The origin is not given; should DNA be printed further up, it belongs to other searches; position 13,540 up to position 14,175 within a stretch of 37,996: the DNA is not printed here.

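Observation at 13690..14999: Orphan TssG baseplate gene translationally coupled to an unknown 111-aa ORF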

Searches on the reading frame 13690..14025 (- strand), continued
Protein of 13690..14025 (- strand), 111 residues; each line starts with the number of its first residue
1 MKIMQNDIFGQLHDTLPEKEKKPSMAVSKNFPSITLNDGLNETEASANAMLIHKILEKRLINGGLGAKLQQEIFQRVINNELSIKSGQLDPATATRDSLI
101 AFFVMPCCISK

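Call 69: find_encoding_contigs(protein=P0095, flank=8000, max_places=1)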
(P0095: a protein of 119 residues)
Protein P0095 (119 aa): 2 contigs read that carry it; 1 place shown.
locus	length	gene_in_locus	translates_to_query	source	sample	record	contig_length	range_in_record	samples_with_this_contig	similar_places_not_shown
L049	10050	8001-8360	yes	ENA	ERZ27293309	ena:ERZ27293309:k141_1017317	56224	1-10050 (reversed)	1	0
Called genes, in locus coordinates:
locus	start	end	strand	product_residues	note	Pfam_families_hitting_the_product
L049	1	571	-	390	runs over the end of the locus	-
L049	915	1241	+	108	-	-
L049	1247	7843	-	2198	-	-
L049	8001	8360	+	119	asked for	-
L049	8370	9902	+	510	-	PF01676:Metalloenzyme, PF06415:iPGM_N, PF01663:Phosphodiest (weak)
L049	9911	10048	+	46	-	?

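Call 86: list_cluster_members(proteins=[P0048, P0049, P0050, P0052, P0056, P0060, P0063, P0073, P0074, P0107])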
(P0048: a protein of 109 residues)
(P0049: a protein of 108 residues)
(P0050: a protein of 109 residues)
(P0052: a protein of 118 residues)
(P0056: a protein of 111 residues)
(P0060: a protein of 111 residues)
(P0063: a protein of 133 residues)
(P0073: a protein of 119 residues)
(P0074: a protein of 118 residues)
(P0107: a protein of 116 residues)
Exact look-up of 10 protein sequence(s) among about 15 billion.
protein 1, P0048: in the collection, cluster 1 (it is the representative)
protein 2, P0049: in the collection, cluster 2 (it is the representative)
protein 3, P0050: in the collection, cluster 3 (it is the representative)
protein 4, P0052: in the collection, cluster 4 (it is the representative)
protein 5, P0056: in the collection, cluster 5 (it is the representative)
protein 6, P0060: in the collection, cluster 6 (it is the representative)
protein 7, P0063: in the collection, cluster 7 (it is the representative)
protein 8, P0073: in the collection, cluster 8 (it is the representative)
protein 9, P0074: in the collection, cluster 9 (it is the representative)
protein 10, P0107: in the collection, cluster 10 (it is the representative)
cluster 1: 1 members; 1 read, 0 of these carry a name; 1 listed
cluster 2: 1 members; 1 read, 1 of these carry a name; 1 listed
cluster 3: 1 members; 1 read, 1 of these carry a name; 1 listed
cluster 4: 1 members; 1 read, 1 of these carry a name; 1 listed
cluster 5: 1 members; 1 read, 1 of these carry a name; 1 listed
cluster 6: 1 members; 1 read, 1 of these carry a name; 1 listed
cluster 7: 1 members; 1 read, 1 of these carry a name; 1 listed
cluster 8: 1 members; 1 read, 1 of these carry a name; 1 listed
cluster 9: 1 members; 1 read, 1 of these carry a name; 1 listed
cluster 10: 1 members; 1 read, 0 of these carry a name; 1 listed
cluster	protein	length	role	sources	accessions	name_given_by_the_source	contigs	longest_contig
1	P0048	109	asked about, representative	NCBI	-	-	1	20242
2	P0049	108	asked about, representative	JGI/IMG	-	hypothetical protein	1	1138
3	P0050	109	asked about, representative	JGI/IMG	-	hypothetical protein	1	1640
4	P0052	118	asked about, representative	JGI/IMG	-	hypothetical protein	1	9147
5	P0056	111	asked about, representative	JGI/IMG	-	hypothetical protein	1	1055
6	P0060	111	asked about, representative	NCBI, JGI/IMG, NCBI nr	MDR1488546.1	MAG: hypothetical protein LBI26_02300 [Holosporales bacterium] | hypothetical protein | hypothetical protein [Holosporales bacterium]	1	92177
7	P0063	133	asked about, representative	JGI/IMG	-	hypothetical protein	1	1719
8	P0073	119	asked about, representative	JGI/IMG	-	hypothetical protein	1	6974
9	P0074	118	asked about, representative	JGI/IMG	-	hypothetical protein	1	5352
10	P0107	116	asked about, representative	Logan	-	-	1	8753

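Call 87: fold_search(model_id=the predicted structure, library=viral)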
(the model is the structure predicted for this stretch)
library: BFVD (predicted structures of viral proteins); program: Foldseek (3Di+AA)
matches with E <= 10: 123; with E <= 0.001: 0
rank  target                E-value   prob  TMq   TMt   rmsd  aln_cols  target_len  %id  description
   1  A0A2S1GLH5            8.0e-01  0.41  0.35  0.42   5.5        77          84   10  (no name in the UniProt tables at hand)
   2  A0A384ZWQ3            1.0e+00  0.35  0.33  0.37   4.8        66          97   15  Uncharacterized protein [Dickeya phage vB_DsoM_JA13]
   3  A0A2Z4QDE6            1.1e+00  0.80  0.44  0.61   3.5        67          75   13  Uncharacterized protein [Klebsiella phage ZCKP1]
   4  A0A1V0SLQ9            1.1e+00  0.12  0.23  0.14  10.8        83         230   16  Uncharacterized protein [Klosneuvirus KNV1]
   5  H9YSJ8                1.4e+00  0.54  0.37  0.09   6.3        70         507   18  (no name in the UniProt tables at hand)
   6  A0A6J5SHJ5            1.5e+00  0.13  0.30  0.26  11.7       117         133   14  Uncharacterized protein [uncultured Caudovirales phage]
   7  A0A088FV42            1.7e+00  0.05  0.18  0.16  13.4       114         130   17  Uncharacterized protein [Escherichia phage vB_EcoM-ep3]
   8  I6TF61                1.8e+00  0.15  0.26  0.16  13.8       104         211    6  Phosphoprotein (Fragment) [Human orthorubulavirus 4]
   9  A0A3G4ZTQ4            1.9e+00  0.08  0.22  0.12  12.8        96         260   16  Uncharacterized protein [Edafosvirus sp.]
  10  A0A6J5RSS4            1.9e+00  0.06  0.17  0.13  15.7       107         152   10  Uncharacterized protein [uncultured Caudovirales phage]
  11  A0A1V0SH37            2.2e+00  0.16  0.38  0.28  14.7       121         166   10  Uncharacterized protein [Hokovirus HKV1]
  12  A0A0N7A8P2            2.2e+00  0.12  0.29  0.08  19.1       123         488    7  (no name in the UniProt tables at hand)
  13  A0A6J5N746            2.5e+00  0.07  0.21  0.11  14.8        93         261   13  Uncharacterized protein [uncultured Caudovirales phage]
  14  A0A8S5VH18            2.6e+00  0.06  0.24  0.12  16.9       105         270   12  Uncharacterized protein [Myoviridae sp. ctkfK18]
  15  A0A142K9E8            2.6e+00  0.05  0.17  0.19  12.7       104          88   13  Rho termination factor N-terminal domain-containing protein [Gordonia phage Yvonnetastic]
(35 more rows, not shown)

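Call 93: search_protein_families(library=pfam, alignment_id=A2, max_evalue=1)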
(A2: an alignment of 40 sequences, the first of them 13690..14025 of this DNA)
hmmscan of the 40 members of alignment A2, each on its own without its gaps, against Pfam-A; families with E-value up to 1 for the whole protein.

A. member 1, window:13690-14025:- (111 aa): 0 families

B. families by the number of members that match (of 40 scanned): 18 families
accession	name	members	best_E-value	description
PF18227.6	LepB_GAP_C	2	0.088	LepB GAP domain C-terminal subdomain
PF21095.3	CarD_C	1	0.0074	CarD, C-terminal domain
PF21694.2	DNA_pol3_delta_C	1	0.013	DNA polymerase III delta subunit, C-terminal domain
PF03068.20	PAD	1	0.022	Protein-arginine deiminase (PAD)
PF00113.28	Enolase_C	1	0.023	Enolase, C-terminal TIM barrel domain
PF23861.1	Ribophorin_II_2nd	1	0.027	Ribophorin II second domain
PF10133.14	CooT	1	0.035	CO dehydrogenase accessory protein CooT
PF17049.10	AEP1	1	0.045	ATPase expression protein 1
PF03298.18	Stanniocalcin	1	0.057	Stanniocalcin family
PF02994.20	Transposase_22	1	0.062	L1 transposable element RBD-like domain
PF04576.20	Zein-binding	1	0.071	Zein-binding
PF05120.17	GvpG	1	0.098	Gas vesicle protein G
PF17611.7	DUF5506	1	0.1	Family of unknown function (DUF5506)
PF16809.10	NleF_casp_inhib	1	0.1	NleF caspase inhibitor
PF02291.21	TFIID-31kDa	1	0.12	Transcription initiation factor IID, 31kD subunit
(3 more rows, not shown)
